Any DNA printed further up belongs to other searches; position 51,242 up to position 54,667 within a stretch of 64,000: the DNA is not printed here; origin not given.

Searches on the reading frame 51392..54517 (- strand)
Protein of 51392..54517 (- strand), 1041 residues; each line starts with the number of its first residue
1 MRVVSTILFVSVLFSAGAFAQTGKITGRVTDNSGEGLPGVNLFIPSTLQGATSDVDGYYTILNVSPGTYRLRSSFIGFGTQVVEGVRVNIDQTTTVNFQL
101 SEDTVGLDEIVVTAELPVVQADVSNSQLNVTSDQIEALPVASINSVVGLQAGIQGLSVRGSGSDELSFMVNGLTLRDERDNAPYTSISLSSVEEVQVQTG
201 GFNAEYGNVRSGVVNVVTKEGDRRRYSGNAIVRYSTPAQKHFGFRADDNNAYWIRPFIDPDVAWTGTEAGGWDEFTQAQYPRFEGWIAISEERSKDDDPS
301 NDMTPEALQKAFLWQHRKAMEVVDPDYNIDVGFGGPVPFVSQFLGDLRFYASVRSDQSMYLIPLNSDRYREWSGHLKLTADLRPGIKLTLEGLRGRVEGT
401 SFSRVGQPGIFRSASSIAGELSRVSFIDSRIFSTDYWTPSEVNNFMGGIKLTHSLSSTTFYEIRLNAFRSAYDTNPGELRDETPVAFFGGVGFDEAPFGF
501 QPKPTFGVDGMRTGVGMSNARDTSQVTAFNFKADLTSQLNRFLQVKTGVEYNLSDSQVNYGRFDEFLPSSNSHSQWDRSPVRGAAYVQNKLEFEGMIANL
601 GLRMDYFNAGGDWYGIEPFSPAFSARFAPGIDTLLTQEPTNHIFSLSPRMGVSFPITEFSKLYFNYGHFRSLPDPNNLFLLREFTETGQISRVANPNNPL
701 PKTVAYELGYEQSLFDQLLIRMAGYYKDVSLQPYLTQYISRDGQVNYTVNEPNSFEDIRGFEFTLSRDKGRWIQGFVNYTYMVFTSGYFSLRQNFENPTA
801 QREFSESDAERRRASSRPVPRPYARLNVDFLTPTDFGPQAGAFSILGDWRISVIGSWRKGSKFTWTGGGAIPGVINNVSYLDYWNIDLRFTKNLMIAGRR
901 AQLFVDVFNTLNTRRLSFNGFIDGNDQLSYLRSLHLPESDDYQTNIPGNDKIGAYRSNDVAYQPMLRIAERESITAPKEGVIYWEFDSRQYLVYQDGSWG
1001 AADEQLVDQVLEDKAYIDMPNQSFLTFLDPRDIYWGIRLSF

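Call 86: search_protein_families(library=pfam, proteins=[window:51392-54517:-], max_evalue=0.001)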
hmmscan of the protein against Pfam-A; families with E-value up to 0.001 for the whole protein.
window:51392-54517:- (1041 aa): 4 families
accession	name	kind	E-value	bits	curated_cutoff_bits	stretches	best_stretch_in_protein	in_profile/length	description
PF13715.12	CarbopepD_reg_2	-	8.6e-20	71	32.2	1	25-112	1-88/88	CarboxypepD_reg-like domain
PF13620.12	CarboxypepD_reg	-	1.4e-18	67.5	32.3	1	25-101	2-82/82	Carboxypeptidase regulatory-like domain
PF14905.12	OMP_b-brl_3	-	1.3e-09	38.1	27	1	522-797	50-309/408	Outer membrane protein beta-barrel family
PF07715.20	Plug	-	2e-06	28.7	23.9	1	122-211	4-104/107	TonB-dependent Receptor Plug Domain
